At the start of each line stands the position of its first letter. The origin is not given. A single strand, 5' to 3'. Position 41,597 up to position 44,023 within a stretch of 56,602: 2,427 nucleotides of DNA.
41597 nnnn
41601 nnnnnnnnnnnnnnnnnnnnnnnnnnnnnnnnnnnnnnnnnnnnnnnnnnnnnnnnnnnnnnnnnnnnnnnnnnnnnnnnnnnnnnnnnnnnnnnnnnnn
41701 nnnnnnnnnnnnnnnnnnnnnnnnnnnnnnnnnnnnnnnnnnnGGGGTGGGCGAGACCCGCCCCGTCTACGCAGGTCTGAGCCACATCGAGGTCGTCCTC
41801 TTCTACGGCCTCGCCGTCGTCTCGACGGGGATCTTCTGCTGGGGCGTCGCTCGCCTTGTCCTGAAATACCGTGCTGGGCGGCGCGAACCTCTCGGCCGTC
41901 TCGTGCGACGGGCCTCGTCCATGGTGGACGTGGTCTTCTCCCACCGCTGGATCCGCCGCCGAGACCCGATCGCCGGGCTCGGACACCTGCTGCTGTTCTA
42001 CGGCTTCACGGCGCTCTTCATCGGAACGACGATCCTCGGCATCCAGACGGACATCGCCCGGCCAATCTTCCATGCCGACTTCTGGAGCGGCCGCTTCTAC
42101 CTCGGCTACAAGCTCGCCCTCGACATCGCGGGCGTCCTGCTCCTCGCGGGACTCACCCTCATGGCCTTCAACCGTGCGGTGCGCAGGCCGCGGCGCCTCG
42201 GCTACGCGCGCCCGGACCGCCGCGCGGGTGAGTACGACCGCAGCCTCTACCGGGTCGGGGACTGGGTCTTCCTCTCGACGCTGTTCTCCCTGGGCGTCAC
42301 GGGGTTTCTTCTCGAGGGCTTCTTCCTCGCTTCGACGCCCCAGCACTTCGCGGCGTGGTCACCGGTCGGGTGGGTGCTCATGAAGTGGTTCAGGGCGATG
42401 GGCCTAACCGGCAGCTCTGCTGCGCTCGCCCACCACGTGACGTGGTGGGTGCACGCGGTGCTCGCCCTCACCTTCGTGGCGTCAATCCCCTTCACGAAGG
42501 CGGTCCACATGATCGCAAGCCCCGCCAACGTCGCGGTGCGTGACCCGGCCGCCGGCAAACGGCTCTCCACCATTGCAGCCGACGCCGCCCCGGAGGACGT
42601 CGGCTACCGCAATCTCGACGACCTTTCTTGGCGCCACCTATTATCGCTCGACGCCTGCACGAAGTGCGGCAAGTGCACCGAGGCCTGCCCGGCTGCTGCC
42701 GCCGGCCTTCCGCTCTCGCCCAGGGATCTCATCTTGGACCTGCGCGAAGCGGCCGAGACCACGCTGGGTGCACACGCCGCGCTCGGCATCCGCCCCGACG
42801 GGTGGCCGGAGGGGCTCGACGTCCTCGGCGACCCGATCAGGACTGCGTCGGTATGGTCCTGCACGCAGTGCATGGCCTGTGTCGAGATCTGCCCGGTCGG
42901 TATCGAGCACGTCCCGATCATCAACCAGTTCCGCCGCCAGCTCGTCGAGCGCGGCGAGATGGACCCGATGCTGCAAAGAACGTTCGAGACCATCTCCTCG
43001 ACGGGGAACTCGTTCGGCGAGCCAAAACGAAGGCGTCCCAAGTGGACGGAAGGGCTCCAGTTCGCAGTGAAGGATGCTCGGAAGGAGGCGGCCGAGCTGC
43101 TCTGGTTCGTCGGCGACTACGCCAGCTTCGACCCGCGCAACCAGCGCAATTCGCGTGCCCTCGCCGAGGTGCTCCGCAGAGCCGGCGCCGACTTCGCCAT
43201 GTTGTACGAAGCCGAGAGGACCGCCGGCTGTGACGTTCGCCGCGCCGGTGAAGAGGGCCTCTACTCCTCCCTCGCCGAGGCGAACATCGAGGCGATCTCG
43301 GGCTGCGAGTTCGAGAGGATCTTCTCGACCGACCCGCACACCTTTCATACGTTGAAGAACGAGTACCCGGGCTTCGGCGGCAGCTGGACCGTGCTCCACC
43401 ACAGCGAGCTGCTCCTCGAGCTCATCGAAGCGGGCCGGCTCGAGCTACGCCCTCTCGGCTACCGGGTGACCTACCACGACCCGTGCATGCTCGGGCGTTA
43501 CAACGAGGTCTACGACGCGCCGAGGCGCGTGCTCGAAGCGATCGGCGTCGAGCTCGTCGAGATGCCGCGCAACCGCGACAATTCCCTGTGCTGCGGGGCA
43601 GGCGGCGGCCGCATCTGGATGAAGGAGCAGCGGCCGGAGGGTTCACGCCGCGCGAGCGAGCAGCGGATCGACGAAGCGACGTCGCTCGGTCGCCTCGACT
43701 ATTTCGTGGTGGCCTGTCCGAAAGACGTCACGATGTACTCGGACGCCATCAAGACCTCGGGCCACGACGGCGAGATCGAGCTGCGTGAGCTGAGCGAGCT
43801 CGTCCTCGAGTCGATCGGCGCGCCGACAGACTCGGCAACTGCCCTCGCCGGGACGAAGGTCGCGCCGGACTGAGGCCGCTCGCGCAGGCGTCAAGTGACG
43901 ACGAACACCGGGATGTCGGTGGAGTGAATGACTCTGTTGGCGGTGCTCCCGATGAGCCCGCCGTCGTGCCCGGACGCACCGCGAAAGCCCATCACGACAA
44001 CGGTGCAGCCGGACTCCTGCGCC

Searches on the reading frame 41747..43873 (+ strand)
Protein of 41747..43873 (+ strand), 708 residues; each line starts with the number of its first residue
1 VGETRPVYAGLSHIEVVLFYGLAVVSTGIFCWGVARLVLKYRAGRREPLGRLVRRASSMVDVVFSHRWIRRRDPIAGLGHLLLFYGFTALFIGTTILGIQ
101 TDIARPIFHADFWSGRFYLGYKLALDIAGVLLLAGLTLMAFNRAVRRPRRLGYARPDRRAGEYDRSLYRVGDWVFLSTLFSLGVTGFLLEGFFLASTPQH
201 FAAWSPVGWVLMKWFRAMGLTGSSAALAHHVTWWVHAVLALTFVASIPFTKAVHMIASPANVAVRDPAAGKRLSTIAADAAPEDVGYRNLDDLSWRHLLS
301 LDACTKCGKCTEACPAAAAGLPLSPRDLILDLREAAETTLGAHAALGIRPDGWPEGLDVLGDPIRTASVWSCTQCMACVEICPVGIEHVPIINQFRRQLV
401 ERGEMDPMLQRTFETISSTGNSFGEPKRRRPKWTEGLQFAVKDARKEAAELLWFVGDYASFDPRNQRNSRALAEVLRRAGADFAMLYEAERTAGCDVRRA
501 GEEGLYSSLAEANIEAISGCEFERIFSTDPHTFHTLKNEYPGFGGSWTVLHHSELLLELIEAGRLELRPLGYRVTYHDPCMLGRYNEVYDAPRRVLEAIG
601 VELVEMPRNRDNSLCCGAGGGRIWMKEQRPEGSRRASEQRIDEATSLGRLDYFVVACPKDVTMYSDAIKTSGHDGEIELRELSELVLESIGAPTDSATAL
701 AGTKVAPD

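Call 21: search_protein_families(library=pfam, proteins=[window:41747-43873:+])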
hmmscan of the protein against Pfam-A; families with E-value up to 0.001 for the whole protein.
window:41747-43873:+ (708 aa): 14 families
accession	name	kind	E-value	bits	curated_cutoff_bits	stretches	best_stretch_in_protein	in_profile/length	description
PF02754.22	CCG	-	7.5e-18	64.9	20.6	1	574-658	1-78/85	Cysteine-rich domain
PF13187.11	Fer4_9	-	1.3e-11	44.8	27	1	303-385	1-50/52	4Fe-4S dicluster domain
PF13183.11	Fer4_8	-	1.3e-10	42.1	27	1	301-386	2-68/68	4Fe-4S dicluster domain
PF13237.11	Fer4_10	-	8.3e-09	35.7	25.5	1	300-383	5-53/53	4Fe-4S dicluster domain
PF12797.12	Fer4_2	-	5.1e-08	32.8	24.5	1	295-316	1-22/22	4Fe-4S binding domain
PF13484.11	Fer4_16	-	1e-06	29.9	30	0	304-322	2-20/66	4Fe-4S double cluster binding domain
PF12838.12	Fer4_7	-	1.2e-06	29.3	27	1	304-386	2-52/52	4Fe-4S dicluster domain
PF13534.11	Fer4_17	-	2e-06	28.7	22.2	0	300-316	42-58/61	4Fe-4S dicluster domain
PF00037.32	Fer4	-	1.4e-05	25.1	21.1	1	302-318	6-22/24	4Fe-4S binding domain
PF12837.12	Fer4_6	-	2.1e-05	24.7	25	0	302-318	7-23/24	4Fe-4S binding domain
PF12800.12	Fer4_4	-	0.00012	22.6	24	0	302-316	2-16/17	4Fe-4S binding domain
PF12798.12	Fer4_3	-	0.00053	21.1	27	0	372-386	1-15/15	4Fe-4S binding domain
PF02665.19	Nitrate_red_gam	-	0.00061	19.9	22.9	0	170-267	121-211/217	Nitrate reductase gamma subunit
PF13746.11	Fer4_18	-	0.00089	19.9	27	0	368-387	57-76/114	4Fe-4S dicluster domain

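Call 37: search_protein_families(library=ncbifam, proteins=[window:41747-43873:+], max_evalue=1e-10)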
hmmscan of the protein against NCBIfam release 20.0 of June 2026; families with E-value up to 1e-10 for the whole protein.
window:41747-43873:+ (708 aa): 9 families
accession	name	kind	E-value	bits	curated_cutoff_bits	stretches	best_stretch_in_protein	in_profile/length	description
NF004898.0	PRK06259.1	equivalog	2.4e-34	118.8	385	1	368-672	184-471/488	fumarate reductase (CoM/CoB) subunit TfrB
NF045670.1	quin_L_LdhH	equivalog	5.9e-20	71.1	800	1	468-662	484-683/706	L-lactate dehydrogenase (quinone) large subunit LdhH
NF045724.1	ferredox_TmcB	equivalog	6.4e-20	71.1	735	1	370-639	99-384/430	electron transfer complex ferredoxin TmcB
NF045796.1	DsrK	equivalog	1.2e-16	60.4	400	1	548-621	298-373/453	sulfate reduction electron transfer complex DsrMKJOP subunit DsrK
NF045663.1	diclust_near_Sec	equivalog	3.5e-15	55.1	530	0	567-645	529-604/759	pyridine nucleotide-disulfide oxidoreductase/dicluster-binding protein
NF038018.1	qmoC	equivalog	5.8e-13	49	300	0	18-197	157-321/360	quinone-interacting membrane-bound oxidoreductase complex subunit QmoC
NF008369.0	PRK11168.1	equivalog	1.2e-12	47.5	278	0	443-628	161-346/401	anaerobic glycerol-3-phosphate dehydrogenase subunit C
TIGR03290.1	CoB_CoM_SS_C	equivalog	1e-11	45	160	0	364-422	40-98/144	CoB--CoM heterodisulfide reductase subunit C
NF045711.1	sulf_resp_HmcF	equivalog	8.9e-11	41.2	750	0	548-629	308-392/457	sulfate respiration complex iron-sulfur protein HmcF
